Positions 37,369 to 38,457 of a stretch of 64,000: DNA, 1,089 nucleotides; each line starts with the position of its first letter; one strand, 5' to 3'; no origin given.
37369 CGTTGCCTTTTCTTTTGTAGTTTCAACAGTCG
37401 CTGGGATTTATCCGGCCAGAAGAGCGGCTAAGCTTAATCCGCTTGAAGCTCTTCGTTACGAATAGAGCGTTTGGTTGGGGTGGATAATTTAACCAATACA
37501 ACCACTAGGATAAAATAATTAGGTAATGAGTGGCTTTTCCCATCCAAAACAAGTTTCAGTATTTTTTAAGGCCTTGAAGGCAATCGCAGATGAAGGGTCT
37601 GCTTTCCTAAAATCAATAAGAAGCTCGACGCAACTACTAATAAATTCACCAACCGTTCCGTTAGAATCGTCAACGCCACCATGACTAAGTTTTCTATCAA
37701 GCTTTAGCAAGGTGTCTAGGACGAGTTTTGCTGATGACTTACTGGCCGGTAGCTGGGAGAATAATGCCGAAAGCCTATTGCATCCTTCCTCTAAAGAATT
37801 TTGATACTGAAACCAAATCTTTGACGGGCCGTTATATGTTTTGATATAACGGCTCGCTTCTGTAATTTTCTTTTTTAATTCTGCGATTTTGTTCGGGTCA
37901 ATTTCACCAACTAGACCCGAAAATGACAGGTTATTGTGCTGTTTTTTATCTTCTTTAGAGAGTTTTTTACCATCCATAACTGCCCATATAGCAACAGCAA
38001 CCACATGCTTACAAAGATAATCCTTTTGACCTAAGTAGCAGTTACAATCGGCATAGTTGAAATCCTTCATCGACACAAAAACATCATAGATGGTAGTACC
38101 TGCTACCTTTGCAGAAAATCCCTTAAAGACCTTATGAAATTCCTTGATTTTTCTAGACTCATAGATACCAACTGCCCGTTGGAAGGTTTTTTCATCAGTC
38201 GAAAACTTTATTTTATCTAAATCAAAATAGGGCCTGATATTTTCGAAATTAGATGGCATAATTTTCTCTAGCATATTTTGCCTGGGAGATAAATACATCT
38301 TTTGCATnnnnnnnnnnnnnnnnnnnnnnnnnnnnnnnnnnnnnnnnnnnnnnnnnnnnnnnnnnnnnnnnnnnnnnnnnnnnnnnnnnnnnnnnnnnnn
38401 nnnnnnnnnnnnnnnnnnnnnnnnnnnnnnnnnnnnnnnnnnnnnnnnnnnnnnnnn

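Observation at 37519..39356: HTH-Fic with a degenerate active-site motif (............), co-transcribed with an overlapping SWIM zinc-finger gene under a strong palindromic operator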

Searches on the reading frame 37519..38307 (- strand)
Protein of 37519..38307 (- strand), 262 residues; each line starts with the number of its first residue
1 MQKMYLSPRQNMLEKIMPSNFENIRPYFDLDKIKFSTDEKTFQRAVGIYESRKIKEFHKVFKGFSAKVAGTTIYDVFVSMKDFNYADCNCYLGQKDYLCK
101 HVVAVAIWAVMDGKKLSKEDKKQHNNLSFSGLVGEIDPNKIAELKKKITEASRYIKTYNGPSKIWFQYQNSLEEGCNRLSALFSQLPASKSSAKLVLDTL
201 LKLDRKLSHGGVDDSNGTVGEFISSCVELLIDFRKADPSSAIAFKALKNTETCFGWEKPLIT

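Call 3: search_protein_families(library=pfam, proteins=[window:37519-38307:-], max_evalue=0.1)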
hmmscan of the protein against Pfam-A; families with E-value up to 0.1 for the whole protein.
window:37519-38307:- (262 aa): 2 families
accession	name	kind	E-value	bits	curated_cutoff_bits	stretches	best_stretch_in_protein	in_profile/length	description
PF04434.22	SWIM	-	4.3e-05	23.4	19.6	1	74-107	1-35/38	SWIM zinc finger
PF05922.21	Inhibitor_I9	-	0.0032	18.6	21.2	0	44-73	33-61/82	Peptidase inhibitor I9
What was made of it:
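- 37519..38307 (-): SWIM-domain gene (262 aa from ATG 38307, 251 aa from 38274, 246 aa from 38259): N-terminal SWIM zinc finger plus a conserved C-terminal helical domain of unknown function. A neighbour of the Fic gene, not part of a conserved system. Pfam SWIM (call 3).
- On SWIM zinc finger (Pfam PF04434): 23.4 bits against 19.6 (call 3).
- Closest known: Bacterial and eukaryotic SWIM-domain proteins. Same: The CxCxnCxH finger is present at Pfam threshold (call 3).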

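Call 4: search_protein_families(library=ncbifam, proteins=[window:37519-38307:-], max_evalue=0.1)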
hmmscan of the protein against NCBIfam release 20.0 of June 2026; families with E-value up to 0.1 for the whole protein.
window:37519-38307:- (262 aa): 0 families

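Call 8: find_homologous_proteins(query=window:37519-38307:-)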
Query window:37519-38307:- (262 aa): 1062 proteins with E <= 0.001 among 1408 candidates; the best 120 are listed.
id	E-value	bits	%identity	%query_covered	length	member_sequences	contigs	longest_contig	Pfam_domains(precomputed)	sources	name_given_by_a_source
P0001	3.3e-165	566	100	96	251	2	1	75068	-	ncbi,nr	ncbi:MAG: SWIM zinc finger family protein [Patescibacteria group bacterium]|nr:SWIM zinc finger fami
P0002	6.6e-86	306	58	91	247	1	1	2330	-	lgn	-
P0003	3.4e-85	303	56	90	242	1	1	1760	-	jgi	-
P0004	4.0e-85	303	56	94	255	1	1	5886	-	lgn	-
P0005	5.7e-84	299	57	90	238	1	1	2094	-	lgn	-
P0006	7.2e-84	299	56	94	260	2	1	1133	-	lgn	-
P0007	3.0e-83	297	57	91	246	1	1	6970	-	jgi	jgi:hypothetical protein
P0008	3.6e-83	297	55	91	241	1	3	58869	-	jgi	jgi:hypothetical protein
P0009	4.5e-83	297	58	91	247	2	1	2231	-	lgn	-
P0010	4.7e-83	296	57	90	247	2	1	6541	-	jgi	-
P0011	7.3e-83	296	56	91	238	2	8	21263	-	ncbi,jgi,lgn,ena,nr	ncbi:MAG TPA: hypothetical protein VMR77_04055 [Patescibacteria group bacterium]|jgi:hypothetical pr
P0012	8.3e-83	296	56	90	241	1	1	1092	-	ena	-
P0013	1.1e-82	295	55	91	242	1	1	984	-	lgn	-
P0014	1.3e-82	295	52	95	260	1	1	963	-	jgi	jgi:hypothetical protein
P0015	1.7e-82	295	58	90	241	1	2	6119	-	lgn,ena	-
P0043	2.0e-81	291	55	90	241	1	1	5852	PF04434.23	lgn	-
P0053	8.5e-81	289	53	91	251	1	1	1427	PF04434.23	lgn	-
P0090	1.8e-79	285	57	89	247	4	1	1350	PF04434.23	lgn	-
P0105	2.6e-79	284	55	91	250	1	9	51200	PF04434.23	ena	-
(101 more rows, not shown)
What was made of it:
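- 37519..38307 (-): 1062 homologues, those named all Patescibacteria or unclassified bacteria (call 8).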

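Call 10: find_related_loci(query=A1, collection=genome_contigs, flank=5000)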
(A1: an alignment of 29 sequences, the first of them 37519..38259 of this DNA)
Query A1 (246 aa) in genome_contigs; peptide patterns used: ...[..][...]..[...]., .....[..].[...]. (x = any residue, [..] = any of these).
267 stretches matched a pattern; 205 encode a relative of the query (tblastn E <= 1e-3); the best 80 are kept; 80 distinct loci.
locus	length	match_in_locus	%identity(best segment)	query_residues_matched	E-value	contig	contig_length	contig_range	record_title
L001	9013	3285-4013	56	3-245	3e-89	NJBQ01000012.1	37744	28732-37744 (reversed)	MAG: Candidatus Aerophobetes bacterium Ae_b3a 698, whole genome shotgun sequence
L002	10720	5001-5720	57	6-245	7e-89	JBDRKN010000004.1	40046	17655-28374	MAG: bacterium isolate MEGAHIT-group-1.725 k141_4494750, whole genome shotgun sequence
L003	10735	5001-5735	56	1-245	8e-89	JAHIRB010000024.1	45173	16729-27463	MAG: Patescibacteria group bacterium isolate MM_PC_MetaG.mb.11 MM_PC_MetaG.mb.11_k141_888715, whole genome shotgun seque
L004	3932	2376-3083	55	10-245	9e-88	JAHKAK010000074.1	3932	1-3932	MAG: Patescibacteria group bacterium isolate Undefined_mixed_planktonic.mb.35 Undefined_mixed_pl.mb.35_k141_826276, whol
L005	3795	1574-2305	53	2-245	1e-87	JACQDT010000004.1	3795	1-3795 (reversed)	MAG: Candidatus Azambacteria bacterium isolate NC_groundwater_1002_Pr1_S-0.65um_50_11 Montesol18_Sp65_coassembly_scaffol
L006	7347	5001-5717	55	7-245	5e-87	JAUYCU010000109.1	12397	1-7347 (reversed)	MAG: bacterium isolate C20_maxbin.098 C20_k141_707235, whole genome shotgun sequence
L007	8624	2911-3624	56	8-245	3e-86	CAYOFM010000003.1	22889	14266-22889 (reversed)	MAG TPA_asm: uncultured Candidatus Saccharibacteria bacterium isolate SRP104257_co1_411 genome assembly, contig: NODE_11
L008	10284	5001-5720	53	6-245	2e-86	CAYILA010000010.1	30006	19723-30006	MAG TPA_asm: uncultured Candidatus Saccharibacteria bacterium isolate ERP119705_co24_1018 genome assembly, contig: NODE_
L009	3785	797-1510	55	8-245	6e-87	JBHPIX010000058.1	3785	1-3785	Patescibacteria group bacterium isolate SAG AM-312-K06 AM-312-K06_NODE_58, whole genome shotgun sequence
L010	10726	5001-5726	52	5-246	5e-86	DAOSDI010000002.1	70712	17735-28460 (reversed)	MAG TPA_asm: Candidatus Pacearchaeota archaeon isolate AMR_MDS_1835 NODE_262_length_70712_cov_22.323139, whole genome sh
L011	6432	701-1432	52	2-245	1e-85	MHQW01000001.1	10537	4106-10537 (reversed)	MAG: Candidatus Sungbacteria bacterium RIFCSPLOWO2_02_FULL_51_17 rifcsplowo2_02_scaffold_10345, whole genome shotgun seq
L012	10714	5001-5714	53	8-245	8e-86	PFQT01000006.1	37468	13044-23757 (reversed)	MAG: Candidatus Yonathbacteria bacterium CG_4_8_14_3_um_filter_46_25 CG_4_8_14_3_um_filter_scaffold_473_c, whole genome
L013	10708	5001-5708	58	10-245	8e-86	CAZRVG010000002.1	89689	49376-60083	MAG TPA_asm: uncultured Candidatus Saccharibacteria bacterium isolate binchicken_co173_466 genome assembly, contig: NODE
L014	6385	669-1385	55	7-245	2e-85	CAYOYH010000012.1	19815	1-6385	MAG TPA_asm: uncultured Candidatus Saccharibacteria bacterium isolate binchicken_co53_87 genome assembly, contig: NODE_1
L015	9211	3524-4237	55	8-245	2e-85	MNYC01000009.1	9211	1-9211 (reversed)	MAG: bacterium CG2_30_37_16 isolate CG2_30_37_16 cg2_3.0_scaffold_9104_c, whole genome shotgun sequence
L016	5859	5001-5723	53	5-245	2e-85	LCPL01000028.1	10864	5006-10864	MAG: Parcubacteria group bacterium GW2011_GWC2_48_17 UY29_C0028, whole genome shotgun sequence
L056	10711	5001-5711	54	12-245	5e-80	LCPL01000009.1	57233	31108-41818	MAG: Parcubacteria group bacterium GW2011_GWC2_48_17 UY29_C0009, whole genome shotgun sequence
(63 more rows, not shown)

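Call 15: search_solved_structures(query=A1, max_evalue=1, show_alignments=2)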
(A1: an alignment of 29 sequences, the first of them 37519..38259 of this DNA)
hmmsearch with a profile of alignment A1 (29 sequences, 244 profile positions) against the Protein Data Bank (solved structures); distinct sequences matched with E-value up to 1: 7.
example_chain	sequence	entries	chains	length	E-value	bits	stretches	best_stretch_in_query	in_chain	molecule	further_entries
2jqq_A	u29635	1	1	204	0.19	14.3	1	88-211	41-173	Conserved oligomeric Golgi complex subunit 2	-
9rwz_N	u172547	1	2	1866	0.33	13.5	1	19-91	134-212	Zinc finger SWIM domain-containing protein 8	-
4c2e_A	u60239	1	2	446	0.35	13.4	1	165-221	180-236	CARBOXY-TERMINAL PROCESSING PROTEASE CTPB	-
4c2h_A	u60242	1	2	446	0.35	13.4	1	165-221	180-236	CARBOXY-TERMINAL PROCESSING PROTEASE CTPB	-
4c2f_A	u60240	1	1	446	0.44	13.1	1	165-221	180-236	CARBOXY-TERMINAL PROCESSING PROTEASE CTPB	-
4c2g_A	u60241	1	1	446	0.51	12.9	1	165-221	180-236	CARBOXY-TERMINAL PROCESSING PROTEASE CTPB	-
4c2c_A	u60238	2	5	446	0.52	12.9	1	165-221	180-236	CARBOXY-TERMINAL PROCESSING PROTEASE CTPB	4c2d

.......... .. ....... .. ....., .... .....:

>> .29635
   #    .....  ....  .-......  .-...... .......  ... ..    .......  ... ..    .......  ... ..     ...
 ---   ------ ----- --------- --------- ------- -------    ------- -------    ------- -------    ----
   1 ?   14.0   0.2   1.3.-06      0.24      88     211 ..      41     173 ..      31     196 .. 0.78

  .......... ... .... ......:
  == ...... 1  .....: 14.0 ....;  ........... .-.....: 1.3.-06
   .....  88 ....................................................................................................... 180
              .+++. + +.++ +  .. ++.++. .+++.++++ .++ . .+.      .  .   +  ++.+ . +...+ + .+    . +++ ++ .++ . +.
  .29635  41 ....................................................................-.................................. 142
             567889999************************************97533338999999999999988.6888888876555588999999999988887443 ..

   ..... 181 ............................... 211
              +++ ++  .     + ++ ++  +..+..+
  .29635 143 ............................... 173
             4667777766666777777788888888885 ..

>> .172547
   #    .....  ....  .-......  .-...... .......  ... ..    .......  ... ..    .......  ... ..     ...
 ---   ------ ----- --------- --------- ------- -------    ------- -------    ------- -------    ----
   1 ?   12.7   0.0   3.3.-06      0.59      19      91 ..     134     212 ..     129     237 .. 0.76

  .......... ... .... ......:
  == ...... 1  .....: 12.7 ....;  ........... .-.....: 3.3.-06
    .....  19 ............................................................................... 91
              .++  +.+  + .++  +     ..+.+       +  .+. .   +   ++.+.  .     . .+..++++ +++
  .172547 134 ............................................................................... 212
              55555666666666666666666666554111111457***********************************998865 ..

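Call 30: search_protein_families(library=pfam, alignment_id=A3, max_evalue=0.0001)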
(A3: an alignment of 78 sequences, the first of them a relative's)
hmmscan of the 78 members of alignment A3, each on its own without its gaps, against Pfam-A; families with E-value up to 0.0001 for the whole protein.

A. member 1, L001:2921-3133:+ (71 aa): 1 family
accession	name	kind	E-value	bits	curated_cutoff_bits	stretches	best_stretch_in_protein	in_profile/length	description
PF04255.20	DUF433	-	1.3e-24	86.2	23.6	1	6-60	2-56/56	Protein of unknown function (DUF433)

B. families by the number of members that match (of 78 scanned): 55 families (the first 25 are shown)
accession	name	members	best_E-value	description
PF13310.11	Virulence_RhuM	6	9.5e-111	Virulence protein RhuM family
PF02661.23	Fic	6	9.3e-20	Fic/DOC family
PF01420.25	Methylase_S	4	2.7e-65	Type I restriction modification DNA specificity domain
PF04055.27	Radical_SAM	4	8.8e-20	Radical SAM superfamily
PF13353.11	Fer4_12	4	1.2e-09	4Fe-4S single cluster domain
PF04851.21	ResIII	3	1.5e-39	Type III restriction enzyme, res subunit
PF18766.7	SWI2_SNF2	2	4e-63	SWI2/SNF2 ATPase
PF04383.19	KilA-N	2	3.6e-20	KilA-N domain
PF00078.32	RVT_1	2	8.3e-14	Reverse transcriptase (RNA-dependent DNA polymerase)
PF00270.35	DEAD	2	1.1e-09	DEAD/DEAH box helicase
PF24839.1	DUF7718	2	2.7e-08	Domain of unknown function (DUF7718)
PF12008.13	EcoR124_C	1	1.6e-61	Type I restriction and modification enzyme - subunit R C terminal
PF22679.2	T1R_D3-like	1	4.3e-61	Type I restriction enzyme subunit R domain 3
PF01979.26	Amidohydro_1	1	2.6e-59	Amidohydrolase family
PF05970.20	PIF1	1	5.9e-38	PIF1-like helicase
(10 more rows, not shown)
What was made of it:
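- Genes at -1 in 78 species: RhuM 6, Fic 6, HsdS 4, ResIII/HsdR 3, KilA-N 2, reverse transcriptase 2, AbiEii, GmrSD, DUF433 (call 30).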

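Call 31: search_protein_families(library=padloc, proteins=[window:37519-38307:-], max_evalue=0.1)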
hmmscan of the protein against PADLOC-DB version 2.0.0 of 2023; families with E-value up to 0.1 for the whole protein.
window:37519-38307:- (262 aa): 2 families
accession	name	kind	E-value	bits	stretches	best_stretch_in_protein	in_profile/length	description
PDLC05053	PDC-S62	-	2.6e-16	57.3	1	27-123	8-104/566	-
PDLC00724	Effector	-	0.042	11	0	107-182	66-140/287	4TM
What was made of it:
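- The SWIM N-terminus matches the defence candidate PDC-S62 at E 2.6e-16 (call 31).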

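Call 32: search_protein_families(library=phrogs, proteins=[window:37519-38307:-], max_evalue=0.01)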
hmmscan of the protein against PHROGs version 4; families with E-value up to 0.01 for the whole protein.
window:37519-38307:- (262 aa): 0 families

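Call 50: predict_structure(alignment_id=A1)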
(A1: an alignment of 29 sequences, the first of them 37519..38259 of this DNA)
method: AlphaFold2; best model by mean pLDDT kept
length: 246 residues; sequences in the alignment: 29
mean_pLDDT: 90.4   pTM: 0.81
mean pLDDT of the five models: 90.4, 89.8, 89.1, 89.0, 80.2
residues with pLDDT >= 90: 177; 70-90: 59; 50-70: 7; < 50: 3
segments of 3 or more residues with pLDDT < 50: none
pLDDT, mean of each block of 10 residues (from residue 1): 61 91 92 95 93 94 91 84 93 94 85 93 93 93 72 87 95 97 96 89 95 98 95 92 94
secondary structure, 60 per line:
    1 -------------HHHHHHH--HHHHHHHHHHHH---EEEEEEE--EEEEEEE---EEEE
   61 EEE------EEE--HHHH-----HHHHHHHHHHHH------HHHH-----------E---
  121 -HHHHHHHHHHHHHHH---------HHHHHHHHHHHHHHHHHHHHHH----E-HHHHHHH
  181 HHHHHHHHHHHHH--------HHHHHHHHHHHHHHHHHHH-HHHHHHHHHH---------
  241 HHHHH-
elements in order: H14-20 H23-34 E38-44 E47-53 E57-63 E70-72 H75-78 H84-95 H102-105 H122-136 H146-167 H174-193 H202-220 H222-231 H241-245
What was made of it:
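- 37519..38307 (-): Model pLDDT 90.4 (call 50).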

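Call 59: search_protein_families(library=pfam, alignment_id=A5, max_evalue=0.0001)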
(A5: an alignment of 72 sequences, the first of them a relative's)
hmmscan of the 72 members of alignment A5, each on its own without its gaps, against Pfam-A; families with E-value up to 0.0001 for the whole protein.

A. member 1, L001:4466-4927:+ (154 aa): 1 family
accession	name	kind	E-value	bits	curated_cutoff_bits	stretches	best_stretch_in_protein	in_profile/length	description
PF06271.18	RDD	-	1.9e-21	77.2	24.1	1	13-147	1-137/137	RDD family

B. families by the number of members that match (of 72 scanned): 76 families (the first 25 are shown)
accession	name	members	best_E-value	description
PF09851.14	SHOCT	4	8.6e-09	Short C-terminal domain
PF03054.22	tRNA_Me_trans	3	5.9e-80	tRNA methyl transferase HUP domain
PF20258.4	tRNA_Me_trans_C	3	3e-21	Aminomethyltransferase beta-barrel domain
PF20259.3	tRNA_Me_trans_M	3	1e-19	tRNA methyl transferase PRC-barrel domain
PF02540.23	NAD_synthase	3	3.9e-07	NAD synthase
PF00717.28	Peptidase_S24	2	3.4e-17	Peptidase S24-like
PF01381.28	HTH_3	2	1.4e-16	Helix-turn-helix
PF13274.11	SocA_Panacea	2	8.5e-15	Antitoxin SocA-like, Panacea domain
PF12844.13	HTH_19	2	1.2e-11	Helix-turn-helix domain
PF13560.12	HTH_31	2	3.1e-10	Helix-turn-helix domain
PF01726.22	LexA_DNA_bind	2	9.8e-07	LexA DNA binding domain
PF13443.12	HTH_26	2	3.4e-06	Cro/C1-type HTH DNA-binding domain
PF00266.25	Aminotran_5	1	6.5e-76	Aminotransferase class-V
PF02618.21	YceG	1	1.6e-71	YceG-like family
PF08713.17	DNA_alkylation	1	1.7e-59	DNA alkylation repair enzyme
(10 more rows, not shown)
